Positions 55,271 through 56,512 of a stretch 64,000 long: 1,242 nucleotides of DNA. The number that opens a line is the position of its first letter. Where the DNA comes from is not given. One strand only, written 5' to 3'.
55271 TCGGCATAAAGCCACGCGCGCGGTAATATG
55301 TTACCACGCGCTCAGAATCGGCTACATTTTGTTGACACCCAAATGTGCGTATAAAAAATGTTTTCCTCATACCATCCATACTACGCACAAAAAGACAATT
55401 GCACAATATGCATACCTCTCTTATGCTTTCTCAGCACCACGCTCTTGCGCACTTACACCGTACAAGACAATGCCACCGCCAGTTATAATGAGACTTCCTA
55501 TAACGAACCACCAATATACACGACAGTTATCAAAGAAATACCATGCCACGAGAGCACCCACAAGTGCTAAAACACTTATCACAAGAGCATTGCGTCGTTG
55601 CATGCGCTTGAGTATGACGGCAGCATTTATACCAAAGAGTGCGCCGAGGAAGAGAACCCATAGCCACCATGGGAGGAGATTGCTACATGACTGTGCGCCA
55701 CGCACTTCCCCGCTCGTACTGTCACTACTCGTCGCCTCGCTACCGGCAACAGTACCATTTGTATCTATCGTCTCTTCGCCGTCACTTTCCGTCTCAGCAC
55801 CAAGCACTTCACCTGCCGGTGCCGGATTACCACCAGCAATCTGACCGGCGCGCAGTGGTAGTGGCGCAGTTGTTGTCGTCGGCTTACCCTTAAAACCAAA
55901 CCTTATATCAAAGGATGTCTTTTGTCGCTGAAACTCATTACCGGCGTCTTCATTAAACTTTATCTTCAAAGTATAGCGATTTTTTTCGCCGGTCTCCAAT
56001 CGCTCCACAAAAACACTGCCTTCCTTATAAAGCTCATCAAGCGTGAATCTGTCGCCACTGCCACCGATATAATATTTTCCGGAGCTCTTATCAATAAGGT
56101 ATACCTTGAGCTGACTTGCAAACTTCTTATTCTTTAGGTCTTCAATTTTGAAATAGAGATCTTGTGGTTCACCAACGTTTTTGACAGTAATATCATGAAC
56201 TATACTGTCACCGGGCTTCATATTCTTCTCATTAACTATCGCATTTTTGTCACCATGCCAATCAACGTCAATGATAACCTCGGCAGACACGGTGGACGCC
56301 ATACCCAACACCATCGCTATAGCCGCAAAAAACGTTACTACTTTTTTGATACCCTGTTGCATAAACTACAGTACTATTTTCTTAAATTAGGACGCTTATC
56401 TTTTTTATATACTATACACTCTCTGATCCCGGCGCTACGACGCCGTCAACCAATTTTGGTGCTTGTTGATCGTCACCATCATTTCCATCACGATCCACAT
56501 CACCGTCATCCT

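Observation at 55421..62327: SipW signal peptidase plus three TasA/camelysin-like paralogues, including a 1532-aa giant: a candidate surface-fibre/adhesin module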

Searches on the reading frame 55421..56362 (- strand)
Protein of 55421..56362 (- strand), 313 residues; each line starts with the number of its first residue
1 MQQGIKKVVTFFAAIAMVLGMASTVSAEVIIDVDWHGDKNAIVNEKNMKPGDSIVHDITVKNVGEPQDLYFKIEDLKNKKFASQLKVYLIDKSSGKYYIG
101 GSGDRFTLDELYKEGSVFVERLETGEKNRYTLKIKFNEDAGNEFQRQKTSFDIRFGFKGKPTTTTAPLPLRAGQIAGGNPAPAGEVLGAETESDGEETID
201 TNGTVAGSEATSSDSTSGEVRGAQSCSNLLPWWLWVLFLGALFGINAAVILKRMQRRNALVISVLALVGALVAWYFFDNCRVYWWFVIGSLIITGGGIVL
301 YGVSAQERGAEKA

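Call 3: search_protein_families(library=pfam, proteins=[window:55421-56362:-], max_evalue=1)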
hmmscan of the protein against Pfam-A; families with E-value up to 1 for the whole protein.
window:55421-56362:- (313 aa): 4 families
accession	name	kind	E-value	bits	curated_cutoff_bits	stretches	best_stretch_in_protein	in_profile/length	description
PF12389.13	Peptidase_M73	-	0.00013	22.3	22.5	1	34-64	44-74/196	Camelysin metallo-endopeptidase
PF07690.21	MFS_1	-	0.00057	19.3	33.4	1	236-301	246-311/347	Major Facilitator Superfamily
PF02362.26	B3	-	0.15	12.4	30.1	1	66-134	30-97/101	B3 DNA binding domain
PF11992.13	TgpA_N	-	0.35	10.3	30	1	230-304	17-93/333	TgpA N-terminal domain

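Call 4: search_protein_families(library=ncbifam, proteins=[window:55421-56362:-], max_evalue=1)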
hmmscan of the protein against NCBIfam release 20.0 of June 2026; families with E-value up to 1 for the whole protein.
window:55421-56362:- (313 aa): 4 families
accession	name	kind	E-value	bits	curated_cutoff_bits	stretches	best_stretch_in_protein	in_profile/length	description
NF009521.0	PRK12882.1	equivalog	0.036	13.3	296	1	250-299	8-57/280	geranylgeranylglycerol-phosphate geranylgeranyltransferase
NF009392.0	PRK12751.1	equivalog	0.078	13.1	238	1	6-94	2-86/162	periplasmic stress adaptor protein CpxP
NF009152.0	PRK12497.2-4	equivalog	0.11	12.6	111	1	52-96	48-93/114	YraN family protein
NF000148.1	SMR_qac_pB8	exception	0.69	10.6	200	1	247-301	17-71/110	Qac-pB8 family quaternary ammonium compound efflux SMR transporter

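Call 35: search_solved_structures(query=A3, max_evalue=10, show_alignments=2)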
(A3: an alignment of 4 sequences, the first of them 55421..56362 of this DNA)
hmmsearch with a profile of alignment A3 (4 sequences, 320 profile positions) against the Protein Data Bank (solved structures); distinct sequences matched with E-value up to 10: 7.
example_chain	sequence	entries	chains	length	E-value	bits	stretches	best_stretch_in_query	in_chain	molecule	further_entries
5irb_A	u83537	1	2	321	0.56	12.6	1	101-228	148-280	RTX-adhesin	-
8ram_M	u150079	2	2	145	0.61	12.5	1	150-226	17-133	Transcription elongation factor 1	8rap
3otr_A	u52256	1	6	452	0.89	12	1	121-170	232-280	Enolase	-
1fmm_S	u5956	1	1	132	0.91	11.9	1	92-144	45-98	ACIDIC FIBROBLAST GROWTH FACTOR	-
9cbl_R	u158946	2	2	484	0.97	11.9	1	240-284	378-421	Endolysin,Alpha-2A adrenergic receptor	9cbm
1dee_B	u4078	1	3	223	1.6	11.1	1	99-156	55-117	IGM RF 2A2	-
1hez_B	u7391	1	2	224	1.6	11.1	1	99-156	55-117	HEAVY CHAIN OF IG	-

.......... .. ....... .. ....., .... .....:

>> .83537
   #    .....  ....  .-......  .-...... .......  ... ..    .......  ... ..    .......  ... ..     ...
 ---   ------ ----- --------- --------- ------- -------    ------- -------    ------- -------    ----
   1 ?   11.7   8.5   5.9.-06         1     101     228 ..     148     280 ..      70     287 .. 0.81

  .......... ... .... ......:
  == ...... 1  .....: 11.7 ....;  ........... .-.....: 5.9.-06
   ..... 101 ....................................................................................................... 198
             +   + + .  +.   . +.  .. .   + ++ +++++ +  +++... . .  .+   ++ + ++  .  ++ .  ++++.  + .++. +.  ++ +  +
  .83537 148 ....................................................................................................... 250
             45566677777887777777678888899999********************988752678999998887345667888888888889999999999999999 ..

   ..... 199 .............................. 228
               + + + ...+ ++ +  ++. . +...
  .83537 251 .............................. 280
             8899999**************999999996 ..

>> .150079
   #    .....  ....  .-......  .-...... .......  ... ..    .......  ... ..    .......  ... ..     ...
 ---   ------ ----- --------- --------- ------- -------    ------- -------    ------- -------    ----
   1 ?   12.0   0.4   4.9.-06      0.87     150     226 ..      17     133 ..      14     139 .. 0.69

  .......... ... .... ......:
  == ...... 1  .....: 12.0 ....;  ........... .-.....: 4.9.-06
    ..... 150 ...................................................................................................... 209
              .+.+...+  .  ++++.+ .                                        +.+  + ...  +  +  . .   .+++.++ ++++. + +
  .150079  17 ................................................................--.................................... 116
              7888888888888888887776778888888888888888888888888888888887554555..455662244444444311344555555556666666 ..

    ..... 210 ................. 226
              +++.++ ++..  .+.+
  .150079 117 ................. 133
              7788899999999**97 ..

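Call 37: search_protein_families(library=pfam, alignment_id=A3, max_evalue=1)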
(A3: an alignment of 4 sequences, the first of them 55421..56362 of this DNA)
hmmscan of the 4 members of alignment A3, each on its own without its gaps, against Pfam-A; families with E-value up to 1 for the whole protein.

A. member 1, window:55421-56362:- (313 aa): 4 families
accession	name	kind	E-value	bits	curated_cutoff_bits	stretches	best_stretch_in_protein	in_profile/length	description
PF12389.13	Peptidase_M73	-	0.00013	22.3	22.5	1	34-64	44-74/196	Camelysin metallo-endopeptidase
PF07690.21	MFS_1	-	0.00057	19.3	33.4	1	236-301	246-311/347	Major Facilitator Superfamily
PF02362.26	B3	-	0.15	12.4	30.1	1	66-134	30-97/101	B3 DNA binding domain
PF11992.13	TgpA_N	-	0.35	10.3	30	1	230-304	17-93/333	TgpA N-terminal domain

B. families by the number of members that match (of 4 scanned): 8 families
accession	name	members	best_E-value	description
PF12389.13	Peptidase_M73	1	0.00013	Camelysin metallo-endopeptidase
PF07690.21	MFS_1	1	0.00057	Major Facilitator Superfamily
PF02362.26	B3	1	0.15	B3 DNA binding domain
PF01390.26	SEA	1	0.15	SEA domain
PF11992.13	TgpA_N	1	0.35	TgpA N-terminal domain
PF09991.14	DUF2232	1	0.39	Predicted membrane protein (DUF2232)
PF18895.5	T4SS_pilin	1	0.51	Type IV secretion system pilin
PF00953.26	Glycos_transf_4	1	0.79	Glycosyl transferase family 4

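Call 39: find_homologous_proteins(query=A3, max_evalue=0.001)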
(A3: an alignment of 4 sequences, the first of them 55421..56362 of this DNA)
Query A3 (4 sequences) (313 aa, profile of the alignment): 13 proteins with E <= 0.001 among 8000 candidates.
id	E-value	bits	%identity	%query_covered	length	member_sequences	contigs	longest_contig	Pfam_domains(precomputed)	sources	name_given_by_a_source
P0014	3.1e-134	465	100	100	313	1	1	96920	-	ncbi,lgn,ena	-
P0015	4.0e-90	320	26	88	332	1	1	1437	-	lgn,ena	-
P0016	5.9e-70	254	52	98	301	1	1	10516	-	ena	-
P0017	4.5e-63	232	49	93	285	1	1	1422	-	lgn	-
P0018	4.5e-56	209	43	89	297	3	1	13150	-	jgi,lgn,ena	-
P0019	1.2e-55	207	38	95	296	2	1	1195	-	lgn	-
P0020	6.6e-50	188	40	87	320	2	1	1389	-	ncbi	-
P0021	3.4e-46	176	39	88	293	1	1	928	-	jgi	-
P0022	2.2e-44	170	45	77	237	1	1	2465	-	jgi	jgi:hypothetical protein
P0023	1.0e-40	158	27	51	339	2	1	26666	-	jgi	jgi:hypothetical protein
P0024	3.9e-12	64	36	28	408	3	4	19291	PF00041.28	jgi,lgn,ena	jgi:hypothetical protein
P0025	5.9e-5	41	26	27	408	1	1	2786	PF00041.28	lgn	-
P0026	4.5e-4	38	25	37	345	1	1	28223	PF00353.26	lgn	-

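Call 47: predict_structure(alignment_id=A5)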
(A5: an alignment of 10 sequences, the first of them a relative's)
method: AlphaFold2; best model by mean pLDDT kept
length: 313 residues; sequences in the alignment: 10
mean_pLDDT: 71.4   pTM: 0.50
mean pLDDT of the five models: 71.4, 65.3, 63.6, 63.2, 63.0
residues with pLDDT >= 90: 21; 70-90: 187; 50-70: 49; < 50: 56
segments of 3 or more residues with pLDDT < 50: 19-29, 187-225, 311-313
pLDDT, mean of each block of 10 residues (from residue 1): 55 58 40 56 71 83 83 88 89 86 82 88 85 87 78 76 76 78 55 33 35 27 48 87 87 78 89 84 86 86 67 47
secondary structure, 60 per line:
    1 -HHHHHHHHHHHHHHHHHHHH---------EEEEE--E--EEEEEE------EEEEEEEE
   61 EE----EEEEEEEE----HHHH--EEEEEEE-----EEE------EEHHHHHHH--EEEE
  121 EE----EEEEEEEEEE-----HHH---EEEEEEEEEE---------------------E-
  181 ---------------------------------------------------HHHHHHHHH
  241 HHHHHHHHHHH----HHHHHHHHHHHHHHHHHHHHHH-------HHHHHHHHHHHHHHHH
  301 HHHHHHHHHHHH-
elements in order: H2-21 E31-35 E41-46 E53-62 E67-74 H79-82 E85-91 E97-99 H108-114 E117-122 E127-136 E148-157 H232-251 H256-277 H285-312

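Call 50: fold_search(model_id=the predicted structure, library=pdb)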
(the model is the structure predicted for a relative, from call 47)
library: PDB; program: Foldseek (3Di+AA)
matches with E <= 10: 1392; with E <= 0.001: 2
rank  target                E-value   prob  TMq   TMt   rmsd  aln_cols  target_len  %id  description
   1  8aur_A                2.7e-06  1.00  0.31  0.40  10.5       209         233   15  Cryo-EM structure of a TasA fibre (released 2022-11-30)
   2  5of2                  3.6e-05  1.00  0.33  0.52   4.1       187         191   16  The structural versatility of TasA in B. subtilis biofilm formation (released 2018-03-21)
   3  4dy5_A                1.6e-03  1.00  0.24  0.58   5.2       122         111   16  Crystal structure of Salmonella Typhimurium PliG, a periplasmic lysozyme inhibitor of g-type lysozyme (released 2012-06-13)
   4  5jmo_A                2.3e-03  0.90  0.19  0.14  10.1       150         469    9  X-ray structure of furin in complex with the inhibitory antibody Nb14 (released 2016-12-07)
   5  5aza_A                2.4e-03  0.30  0.11  0.06  16.0       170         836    9  Crystal structure of MBP-sAglB fusion protein with a 20-residue spacer in the connector helix (released 2016-01-13)
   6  5cl2_B                2.5e-03  0.85  0.16  0.20  14.0       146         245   14  Crystal structure of Spo0M, sporulation control protein, from Bacillus subtilis. (released 2015-12-16)
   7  7lcu                  2.8e-03  0.33  0.12  0.09  13.7       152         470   10  X-ray structure of Furin bound to BOS-318, a small molecule inhibitor (released 2022-01-12)
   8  5jmo_B                3.2e-03  0.77  0.18  0.13  10.7       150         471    9  X-ray structure of furin in complex with the inhibitory antibody Nb14 (released 2016-12-07)
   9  4dxz                  3.4e-03  1.00  0.23  0.56   5.1       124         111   14  crystal structure of a PliG-Ec mutant, a periplasmic lysozyme inhibitor of g-type lysozyme from Escherichia coli (released 2012-06-20)
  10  6hlb_A                3.4e-03  0.85  0.19  0.14  10.3       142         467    8  X-ray structure of furin in complex with the cyclic peptide c[succinyl-Phe-2-Nal-(Arg)4-Lys]-Arg-4-Amba (released 2019-02-06)
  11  4dy5_B                4.0e-03  1.00  0.22  0.56   7.3       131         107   13  Crystal structure of Salmonella Typhimurium PliG, a periplasmic lysozyme inhibitor of g-type lysozyme (released 2012-06-13)
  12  2df7_H                4.0e-03  0.99  0.26  0.21   6.2       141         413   11  Crystal structure of infectious bursal disease virus VP2 subviral particle (released 2006-06-27)
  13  5fr0                  4.2e-03  0.84  0.17  0.10  12.7       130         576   16  The details of glycolipid glycan hydrolysis by the structural analysis of a family 123 glycoside hydrolase from Clostrid (released 2016-03-30)
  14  3vu1_B                4.2e-03  0.41  0.14  0.10  15.1       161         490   12  Crystal structure of the C-terminal globular domain of oligosaccharyltransferase (PhAglB-L, O74088_PYRHO) from Pyrococ (released 2013-01-23)
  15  4dy5_C                4.5e-03  1.00  0.24  0.61   4.5       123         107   15  Crystal structure of Salmonella Typhimurium PliG, a periplasmic lysozyme inhibitor of g-type lysozyme (released 2012-06-13)
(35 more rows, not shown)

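Call 57: find_encoding_contigs(protein=P0023, flank=8000, max_places=2)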
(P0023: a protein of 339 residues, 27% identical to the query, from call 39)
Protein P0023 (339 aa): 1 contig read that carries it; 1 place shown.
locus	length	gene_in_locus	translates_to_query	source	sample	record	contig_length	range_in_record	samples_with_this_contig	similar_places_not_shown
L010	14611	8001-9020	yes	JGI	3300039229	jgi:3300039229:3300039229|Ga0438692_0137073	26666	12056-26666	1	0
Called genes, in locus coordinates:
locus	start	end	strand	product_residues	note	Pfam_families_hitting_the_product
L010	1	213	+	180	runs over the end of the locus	PF00281:Ribosomal_L5, PF00673:Ribosomal_L5_C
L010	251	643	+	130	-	PF00410:Ribosomal_S8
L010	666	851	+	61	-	PF00253:Ribosomal_S14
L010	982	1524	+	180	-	PF00347:Ribosomal_L6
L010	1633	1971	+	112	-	PF00861:Ribosomal_L18p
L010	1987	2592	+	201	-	PF00333:Ribosomal_S5, PF03719:Ribosomal_S5_C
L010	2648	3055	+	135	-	PF00828:Ribosomal_L27A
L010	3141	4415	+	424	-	PF00344:SecY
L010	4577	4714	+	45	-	-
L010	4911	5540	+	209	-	-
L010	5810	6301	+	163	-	PF10502:Peptidase_S26 (weak), PF00717:Peptidase_S24 (weak)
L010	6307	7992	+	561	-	-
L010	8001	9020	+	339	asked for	-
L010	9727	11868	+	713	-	PF10101:DUF2339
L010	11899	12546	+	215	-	-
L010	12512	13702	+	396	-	PF13439:Glyco_transf_4, PF20706:GT4-conflict, PF00534:Glycos_transf_1, PF13692:Glyco_trans_1_4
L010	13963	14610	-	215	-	?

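Call 58: find_encoding_contigs(protein=P0016, flank=8000, max_places=2)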
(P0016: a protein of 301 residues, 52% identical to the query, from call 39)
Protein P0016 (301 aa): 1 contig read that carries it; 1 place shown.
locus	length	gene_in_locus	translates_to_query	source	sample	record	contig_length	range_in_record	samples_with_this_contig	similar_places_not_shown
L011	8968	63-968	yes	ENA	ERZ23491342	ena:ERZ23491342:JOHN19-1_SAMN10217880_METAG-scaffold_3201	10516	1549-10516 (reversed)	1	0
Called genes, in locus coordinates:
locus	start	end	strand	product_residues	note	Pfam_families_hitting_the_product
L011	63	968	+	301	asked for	-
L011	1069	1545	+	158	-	-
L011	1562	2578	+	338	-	PF01699:Na_Ca_ex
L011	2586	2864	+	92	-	-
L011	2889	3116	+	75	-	-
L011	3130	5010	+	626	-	PF01411:tRNA-synt_2c, PF07973:tRNA_SAD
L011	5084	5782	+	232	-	-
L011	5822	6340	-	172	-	PF10502:Peptidase_S26 (weak)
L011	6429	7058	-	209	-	PF12389:Peptidase_M73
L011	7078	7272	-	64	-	-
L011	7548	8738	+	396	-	PF00009:GTP_EFTU, PF03144:GTP_EFTU_D2, PF03143:GTP_EFTU_D3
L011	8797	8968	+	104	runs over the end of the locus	PF00338:Ribosomal_S10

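Call 59: find_encoding_contigs(protein=P0018, flank=8000, max_places=2)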
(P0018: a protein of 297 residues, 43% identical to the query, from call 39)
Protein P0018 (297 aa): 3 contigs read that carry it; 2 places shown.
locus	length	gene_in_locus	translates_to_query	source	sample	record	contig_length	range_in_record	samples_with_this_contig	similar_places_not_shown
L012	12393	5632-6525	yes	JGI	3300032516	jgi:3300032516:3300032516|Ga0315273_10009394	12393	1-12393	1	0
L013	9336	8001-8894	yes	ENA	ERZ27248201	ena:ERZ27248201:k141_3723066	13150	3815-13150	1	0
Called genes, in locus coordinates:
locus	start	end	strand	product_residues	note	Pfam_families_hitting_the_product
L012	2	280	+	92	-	?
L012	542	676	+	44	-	-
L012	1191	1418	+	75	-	-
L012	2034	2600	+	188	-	PF12389:Peptidase_M73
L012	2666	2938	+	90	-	-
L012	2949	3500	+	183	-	-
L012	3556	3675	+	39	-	-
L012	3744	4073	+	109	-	PF01541:GIY-YIG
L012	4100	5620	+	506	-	PF10342:Kre9_KNH (weak), PF00932:LTD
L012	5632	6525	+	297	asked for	-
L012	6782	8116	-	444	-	PF01066:CDP-OH_P_transf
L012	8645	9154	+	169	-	-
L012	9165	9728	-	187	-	PF00188:CAP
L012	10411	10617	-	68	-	-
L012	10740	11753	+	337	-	PF06068:TIP49 (faint), PF05496:RuvB_N, PF00004:AAA, PF07728:AAA_5, PF17864:AAA_lid_4, PF05491:WHD_RuvB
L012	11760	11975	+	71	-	-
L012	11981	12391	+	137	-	?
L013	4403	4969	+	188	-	PF12389:Peptidase_M73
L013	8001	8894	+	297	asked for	-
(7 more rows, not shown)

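Call 74: search_protein_families(library=pfam, max_evalue=0.01, proteins=[L010:4911-5540:+, L012:4100-5620:+])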
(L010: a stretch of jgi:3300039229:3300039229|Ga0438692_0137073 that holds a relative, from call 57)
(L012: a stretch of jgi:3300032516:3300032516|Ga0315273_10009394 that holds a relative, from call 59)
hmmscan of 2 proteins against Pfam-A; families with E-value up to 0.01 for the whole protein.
L010:4911-5540:+ (209 aa): 1 family
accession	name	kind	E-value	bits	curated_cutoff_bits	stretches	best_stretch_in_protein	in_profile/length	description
PF12389.13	Peptidase_M73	-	0.00014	22.2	22.5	1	2-72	4-74/196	Camelysin metallo-endopeptidase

L012:4100-5620:+ (506 aa): 2 families
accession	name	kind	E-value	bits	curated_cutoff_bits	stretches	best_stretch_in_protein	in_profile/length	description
PF00932.25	LTD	-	7.8e-13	49.2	34.3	1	169-284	8-108/109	Lamin Tail Domain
PF10342.15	Kre9_KNH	-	2e-06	28.9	24.6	1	74-165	1-94/94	Kre9/KNH-like N-terminal Ig-like domain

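Call 76: search_protein_representatives(alignment_id=A5)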
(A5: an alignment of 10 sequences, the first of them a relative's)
Query: 10 sequences, 305 profile positions. Proteins with E-value up to 0.001 (for the whole library): 2635; up to 1e-10: 927; up to 1e-30: 60. The best 150 are listed.
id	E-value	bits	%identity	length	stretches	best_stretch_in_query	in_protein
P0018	8.7e-124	429.1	-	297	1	2-303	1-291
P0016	5.6e-121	419.9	-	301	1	3-302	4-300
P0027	3.7e-94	331.8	-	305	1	3-301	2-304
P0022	5.6e-92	324.6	-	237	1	6-237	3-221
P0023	1.5e-89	316.7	-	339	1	3-304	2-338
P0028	8.5e-86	304.3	-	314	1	14-294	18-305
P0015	4.8e-83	295.3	-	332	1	1-294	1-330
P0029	1.5e-72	260.8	-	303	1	4-300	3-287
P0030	3.8e-71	256.2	-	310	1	6-296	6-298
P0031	5.0e-71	255.8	-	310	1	2-295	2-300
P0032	4.2e-70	252.8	-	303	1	5-297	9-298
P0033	1.0e-66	241.7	-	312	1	10-296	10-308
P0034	2.4e-66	240.5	-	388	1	11-301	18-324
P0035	5.3e-64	232.8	-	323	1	11-283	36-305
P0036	3.3e-61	223.6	-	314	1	3-288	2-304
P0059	3.8e-41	157.7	-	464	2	169-298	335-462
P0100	1.2e-24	103.6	-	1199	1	176-298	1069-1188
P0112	5.1e-23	98.2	-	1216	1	174-299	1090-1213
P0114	5.5e-23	98.1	-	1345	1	180-298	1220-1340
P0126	4.7e-22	95.0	-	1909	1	177-301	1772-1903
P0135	2.0e-21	92.9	-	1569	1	179-294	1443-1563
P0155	1.3e-20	90.3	-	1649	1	173-295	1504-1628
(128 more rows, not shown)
